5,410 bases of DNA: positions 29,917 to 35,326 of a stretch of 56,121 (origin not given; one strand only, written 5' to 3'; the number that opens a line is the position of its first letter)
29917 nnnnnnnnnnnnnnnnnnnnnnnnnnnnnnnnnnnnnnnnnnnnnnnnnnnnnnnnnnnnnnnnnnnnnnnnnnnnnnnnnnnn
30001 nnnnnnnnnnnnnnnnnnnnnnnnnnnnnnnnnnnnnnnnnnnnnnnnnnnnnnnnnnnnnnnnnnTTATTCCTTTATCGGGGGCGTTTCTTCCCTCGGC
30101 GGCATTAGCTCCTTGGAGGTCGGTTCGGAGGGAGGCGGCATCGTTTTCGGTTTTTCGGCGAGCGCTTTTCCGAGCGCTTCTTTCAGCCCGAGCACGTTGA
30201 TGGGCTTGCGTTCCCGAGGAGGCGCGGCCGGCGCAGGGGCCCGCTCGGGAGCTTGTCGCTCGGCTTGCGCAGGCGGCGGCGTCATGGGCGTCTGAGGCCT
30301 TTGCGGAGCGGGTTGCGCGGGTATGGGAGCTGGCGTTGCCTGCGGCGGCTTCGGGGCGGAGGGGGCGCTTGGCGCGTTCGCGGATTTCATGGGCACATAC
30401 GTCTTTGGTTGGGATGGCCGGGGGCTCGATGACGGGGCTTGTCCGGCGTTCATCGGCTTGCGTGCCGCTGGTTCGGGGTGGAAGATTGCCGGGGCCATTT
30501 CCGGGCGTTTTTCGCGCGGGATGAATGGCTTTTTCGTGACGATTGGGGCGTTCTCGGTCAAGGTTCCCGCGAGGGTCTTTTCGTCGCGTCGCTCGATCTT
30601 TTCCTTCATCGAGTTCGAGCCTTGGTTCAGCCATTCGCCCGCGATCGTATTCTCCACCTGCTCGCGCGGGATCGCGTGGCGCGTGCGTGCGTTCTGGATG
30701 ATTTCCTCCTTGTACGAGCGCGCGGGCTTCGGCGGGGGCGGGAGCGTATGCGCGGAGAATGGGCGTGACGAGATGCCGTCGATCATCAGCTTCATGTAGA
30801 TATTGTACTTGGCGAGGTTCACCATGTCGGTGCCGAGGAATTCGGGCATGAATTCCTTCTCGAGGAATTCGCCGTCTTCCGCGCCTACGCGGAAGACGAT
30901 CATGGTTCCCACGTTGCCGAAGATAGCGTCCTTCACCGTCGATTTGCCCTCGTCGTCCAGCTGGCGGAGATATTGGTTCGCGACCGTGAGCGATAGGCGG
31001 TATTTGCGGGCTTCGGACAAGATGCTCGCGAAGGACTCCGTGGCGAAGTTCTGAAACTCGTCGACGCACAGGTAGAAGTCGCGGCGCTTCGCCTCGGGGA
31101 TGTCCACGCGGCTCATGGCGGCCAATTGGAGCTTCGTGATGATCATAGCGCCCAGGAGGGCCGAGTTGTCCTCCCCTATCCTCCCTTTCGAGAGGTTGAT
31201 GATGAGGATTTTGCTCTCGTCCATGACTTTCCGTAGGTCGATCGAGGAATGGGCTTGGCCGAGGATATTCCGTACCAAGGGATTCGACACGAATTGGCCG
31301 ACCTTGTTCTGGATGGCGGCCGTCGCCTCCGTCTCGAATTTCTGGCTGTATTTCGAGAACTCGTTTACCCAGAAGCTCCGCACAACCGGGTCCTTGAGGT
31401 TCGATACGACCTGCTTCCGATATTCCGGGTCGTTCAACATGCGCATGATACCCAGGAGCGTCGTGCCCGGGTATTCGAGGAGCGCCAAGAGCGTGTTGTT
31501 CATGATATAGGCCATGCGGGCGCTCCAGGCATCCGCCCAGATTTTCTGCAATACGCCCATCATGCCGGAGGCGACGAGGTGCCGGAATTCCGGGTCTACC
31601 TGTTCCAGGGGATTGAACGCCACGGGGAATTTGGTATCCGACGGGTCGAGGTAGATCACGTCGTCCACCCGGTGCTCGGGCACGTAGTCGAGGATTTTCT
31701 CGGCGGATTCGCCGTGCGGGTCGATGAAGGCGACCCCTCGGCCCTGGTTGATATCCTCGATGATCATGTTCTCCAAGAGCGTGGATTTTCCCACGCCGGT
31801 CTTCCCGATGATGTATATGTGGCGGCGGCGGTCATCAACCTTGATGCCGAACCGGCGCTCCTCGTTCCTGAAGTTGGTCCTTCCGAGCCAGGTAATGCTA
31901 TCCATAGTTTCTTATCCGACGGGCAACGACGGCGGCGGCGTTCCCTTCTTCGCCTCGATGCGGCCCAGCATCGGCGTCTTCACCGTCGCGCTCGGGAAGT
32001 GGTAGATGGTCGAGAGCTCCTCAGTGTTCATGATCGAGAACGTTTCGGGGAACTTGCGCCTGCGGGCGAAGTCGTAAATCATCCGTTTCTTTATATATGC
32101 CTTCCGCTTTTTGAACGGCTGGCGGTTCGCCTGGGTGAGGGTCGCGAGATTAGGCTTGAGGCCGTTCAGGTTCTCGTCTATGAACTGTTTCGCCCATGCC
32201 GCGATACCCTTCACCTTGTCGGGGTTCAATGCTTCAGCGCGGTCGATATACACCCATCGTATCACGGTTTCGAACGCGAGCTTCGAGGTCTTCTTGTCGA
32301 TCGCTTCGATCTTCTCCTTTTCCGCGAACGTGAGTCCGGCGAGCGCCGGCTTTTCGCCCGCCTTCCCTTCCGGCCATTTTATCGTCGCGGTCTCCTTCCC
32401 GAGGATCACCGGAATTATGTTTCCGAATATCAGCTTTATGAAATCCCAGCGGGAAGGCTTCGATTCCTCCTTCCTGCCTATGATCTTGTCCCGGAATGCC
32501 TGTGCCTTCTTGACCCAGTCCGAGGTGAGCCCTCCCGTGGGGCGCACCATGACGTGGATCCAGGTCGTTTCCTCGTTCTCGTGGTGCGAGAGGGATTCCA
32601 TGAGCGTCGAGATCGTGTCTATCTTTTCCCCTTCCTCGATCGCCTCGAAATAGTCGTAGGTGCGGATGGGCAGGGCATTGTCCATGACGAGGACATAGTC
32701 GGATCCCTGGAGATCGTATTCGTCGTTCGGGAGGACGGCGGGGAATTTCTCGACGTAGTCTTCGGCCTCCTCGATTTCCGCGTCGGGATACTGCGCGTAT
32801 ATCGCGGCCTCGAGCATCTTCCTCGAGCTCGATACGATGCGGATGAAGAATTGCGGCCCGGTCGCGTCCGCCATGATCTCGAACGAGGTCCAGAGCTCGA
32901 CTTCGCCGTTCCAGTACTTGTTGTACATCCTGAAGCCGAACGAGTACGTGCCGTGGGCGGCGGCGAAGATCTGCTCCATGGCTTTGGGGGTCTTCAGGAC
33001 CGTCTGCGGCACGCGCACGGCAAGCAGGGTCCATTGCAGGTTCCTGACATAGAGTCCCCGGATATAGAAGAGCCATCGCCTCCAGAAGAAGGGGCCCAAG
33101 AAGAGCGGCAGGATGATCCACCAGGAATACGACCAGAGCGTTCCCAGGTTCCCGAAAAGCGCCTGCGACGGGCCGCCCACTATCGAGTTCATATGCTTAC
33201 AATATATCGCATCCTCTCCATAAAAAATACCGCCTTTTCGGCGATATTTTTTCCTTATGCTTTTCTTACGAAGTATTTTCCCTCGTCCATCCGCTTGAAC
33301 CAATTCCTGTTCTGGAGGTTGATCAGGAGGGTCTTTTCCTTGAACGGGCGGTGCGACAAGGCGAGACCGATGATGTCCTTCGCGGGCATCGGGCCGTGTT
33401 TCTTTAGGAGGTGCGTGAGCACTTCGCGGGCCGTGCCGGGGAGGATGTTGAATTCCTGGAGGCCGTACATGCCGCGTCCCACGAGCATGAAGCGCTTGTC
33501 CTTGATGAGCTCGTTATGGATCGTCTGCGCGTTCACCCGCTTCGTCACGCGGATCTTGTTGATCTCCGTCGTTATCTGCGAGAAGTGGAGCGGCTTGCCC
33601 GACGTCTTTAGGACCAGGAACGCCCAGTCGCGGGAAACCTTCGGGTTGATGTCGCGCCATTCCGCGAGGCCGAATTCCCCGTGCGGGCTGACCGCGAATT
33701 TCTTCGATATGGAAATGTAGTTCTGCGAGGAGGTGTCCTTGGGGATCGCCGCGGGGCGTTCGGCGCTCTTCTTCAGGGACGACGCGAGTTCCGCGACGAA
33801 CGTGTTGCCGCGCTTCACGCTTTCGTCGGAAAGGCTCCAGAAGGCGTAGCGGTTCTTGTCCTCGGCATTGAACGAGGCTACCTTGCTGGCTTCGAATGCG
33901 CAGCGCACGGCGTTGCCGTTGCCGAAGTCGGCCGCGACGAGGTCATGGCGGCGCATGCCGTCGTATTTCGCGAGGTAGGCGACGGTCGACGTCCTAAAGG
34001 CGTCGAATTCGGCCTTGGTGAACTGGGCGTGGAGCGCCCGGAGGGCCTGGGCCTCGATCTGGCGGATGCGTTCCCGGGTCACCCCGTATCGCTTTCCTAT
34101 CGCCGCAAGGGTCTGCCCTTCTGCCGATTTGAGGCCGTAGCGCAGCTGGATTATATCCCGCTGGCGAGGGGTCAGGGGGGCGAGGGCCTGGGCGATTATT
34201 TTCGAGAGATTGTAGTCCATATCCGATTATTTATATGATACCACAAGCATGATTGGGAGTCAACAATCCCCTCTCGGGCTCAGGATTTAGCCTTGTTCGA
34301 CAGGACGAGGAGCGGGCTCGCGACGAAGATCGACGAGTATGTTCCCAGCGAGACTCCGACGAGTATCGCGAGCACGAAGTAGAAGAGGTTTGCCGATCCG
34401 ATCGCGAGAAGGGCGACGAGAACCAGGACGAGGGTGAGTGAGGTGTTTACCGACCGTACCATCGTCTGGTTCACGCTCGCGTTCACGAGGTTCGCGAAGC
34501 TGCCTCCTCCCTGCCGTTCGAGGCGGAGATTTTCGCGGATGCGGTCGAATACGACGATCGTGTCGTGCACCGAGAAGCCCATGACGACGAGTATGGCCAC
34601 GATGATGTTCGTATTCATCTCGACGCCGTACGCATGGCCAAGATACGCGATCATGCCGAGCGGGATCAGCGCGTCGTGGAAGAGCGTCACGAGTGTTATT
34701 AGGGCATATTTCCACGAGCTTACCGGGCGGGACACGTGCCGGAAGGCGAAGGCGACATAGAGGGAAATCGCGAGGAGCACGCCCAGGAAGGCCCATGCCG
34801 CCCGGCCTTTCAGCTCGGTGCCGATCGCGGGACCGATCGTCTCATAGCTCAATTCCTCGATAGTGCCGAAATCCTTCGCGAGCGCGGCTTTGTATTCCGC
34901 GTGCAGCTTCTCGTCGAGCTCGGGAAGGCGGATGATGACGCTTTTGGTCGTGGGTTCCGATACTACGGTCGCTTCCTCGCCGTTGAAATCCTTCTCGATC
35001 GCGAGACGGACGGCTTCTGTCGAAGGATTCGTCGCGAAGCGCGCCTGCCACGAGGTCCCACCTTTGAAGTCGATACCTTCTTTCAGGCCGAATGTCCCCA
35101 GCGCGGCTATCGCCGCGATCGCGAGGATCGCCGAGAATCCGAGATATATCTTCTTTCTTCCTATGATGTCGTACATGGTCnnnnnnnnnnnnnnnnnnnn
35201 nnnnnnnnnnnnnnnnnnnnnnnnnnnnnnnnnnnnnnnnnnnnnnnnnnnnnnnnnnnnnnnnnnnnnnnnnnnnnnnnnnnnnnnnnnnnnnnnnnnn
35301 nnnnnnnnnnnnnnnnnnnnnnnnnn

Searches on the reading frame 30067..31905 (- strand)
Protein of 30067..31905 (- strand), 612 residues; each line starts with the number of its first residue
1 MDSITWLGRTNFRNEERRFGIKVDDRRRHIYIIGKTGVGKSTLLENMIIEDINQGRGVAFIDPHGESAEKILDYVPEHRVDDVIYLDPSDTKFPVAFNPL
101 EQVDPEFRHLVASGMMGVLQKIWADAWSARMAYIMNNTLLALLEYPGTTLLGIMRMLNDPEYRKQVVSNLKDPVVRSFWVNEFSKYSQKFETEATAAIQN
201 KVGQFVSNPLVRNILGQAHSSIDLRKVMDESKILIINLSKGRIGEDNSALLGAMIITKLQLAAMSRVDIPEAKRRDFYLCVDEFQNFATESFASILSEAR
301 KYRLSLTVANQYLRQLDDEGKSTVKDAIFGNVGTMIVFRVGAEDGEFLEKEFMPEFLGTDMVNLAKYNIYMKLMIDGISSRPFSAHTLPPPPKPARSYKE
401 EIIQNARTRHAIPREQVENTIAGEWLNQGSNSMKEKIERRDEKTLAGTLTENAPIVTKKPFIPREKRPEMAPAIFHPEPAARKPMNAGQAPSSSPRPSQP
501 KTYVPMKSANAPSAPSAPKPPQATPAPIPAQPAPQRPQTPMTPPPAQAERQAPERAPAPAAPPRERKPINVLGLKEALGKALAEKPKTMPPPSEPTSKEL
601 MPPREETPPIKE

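Call 76: find_encoding_contigs(protein=window:30067-31905:-, flank=10000, max_places=1)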
Protein window:30067-31905:- (612 aa): 2 contigs read that carry it; 1 place shown.
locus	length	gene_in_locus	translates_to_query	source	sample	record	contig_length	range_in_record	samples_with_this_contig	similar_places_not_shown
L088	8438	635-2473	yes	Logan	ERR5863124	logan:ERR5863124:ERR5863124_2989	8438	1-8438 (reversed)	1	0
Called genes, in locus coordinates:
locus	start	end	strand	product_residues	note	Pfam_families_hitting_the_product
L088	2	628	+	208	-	?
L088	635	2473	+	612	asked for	PF01935:DUF87 (weak), PF02534:T4SS-DNA_transf (weak), PF10412:TrwB_AAD_bind, PF12696:TraG-D_C (weak)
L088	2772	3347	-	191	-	PF08207:EFP_N, PF01132:EFP (weak), PF09285:Elong-fact-P_C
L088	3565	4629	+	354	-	PF02540:NAD_synthase (weak), PF03054:tRNA_Me_trans, PF20259:tRNA_Me_trans_M, PF20258:tRNA_Me_trans_C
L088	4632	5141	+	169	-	PF02572:CobA_CobO_BtuR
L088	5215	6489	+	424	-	PF03772:Competence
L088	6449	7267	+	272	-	PF25281:MBL_MAP1B (weak), PF23023:Anti-Pycsar_Apyc1 (weak), PF00753:Lactamase_B, PF12706:Lactamase_B_2 (weak)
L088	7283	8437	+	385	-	?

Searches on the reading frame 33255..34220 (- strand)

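Call 78: search_protein_families(library=pfam, proteins=[window:33255-34220:-], max_evalue=0.001)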
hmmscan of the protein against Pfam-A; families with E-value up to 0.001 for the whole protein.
window:33255-34220:- (321 aa): 2 families
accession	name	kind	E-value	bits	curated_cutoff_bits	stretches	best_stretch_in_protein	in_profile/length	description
PF04545.22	Sigma70_r4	-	1e-17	63.8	24.1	1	12-63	1-48/50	Sigma-70, region 4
PF05066.19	HARE-HTH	-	2.1e-07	31.7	25.9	1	199-257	6-71/71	HB1, ASXL, restriction endonuclease HTH domain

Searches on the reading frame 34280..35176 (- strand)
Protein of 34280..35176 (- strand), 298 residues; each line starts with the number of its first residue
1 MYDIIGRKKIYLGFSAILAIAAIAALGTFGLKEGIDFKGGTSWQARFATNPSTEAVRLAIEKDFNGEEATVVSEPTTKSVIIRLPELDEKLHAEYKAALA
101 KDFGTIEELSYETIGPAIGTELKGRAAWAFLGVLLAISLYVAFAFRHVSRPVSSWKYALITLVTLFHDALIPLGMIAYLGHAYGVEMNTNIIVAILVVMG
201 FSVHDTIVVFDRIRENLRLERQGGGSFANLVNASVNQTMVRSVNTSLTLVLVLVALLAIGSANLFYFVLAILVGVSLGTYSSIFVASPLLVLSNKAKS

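Call 78: search_protein_families(library=pfam, proteins=[window:34280-35176:-], max_evalue=0.001)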
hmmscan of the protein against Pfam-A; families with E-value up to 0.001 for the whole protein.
window:34280-35176:- (298 aa): 2 families
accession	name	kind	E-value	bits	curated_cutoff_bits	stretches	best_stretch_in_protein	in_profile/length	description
PF02355.23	SecD_SecF_C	-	3.2e-49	167.4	20.5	1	98-292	5-185/189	Protein export membrane protein SecD/SecF, C-terminal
PF07549.19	Sec_GG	-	4.8e-05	23.2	20.3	1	25-42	2-19/28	SecD/SecF GG Motif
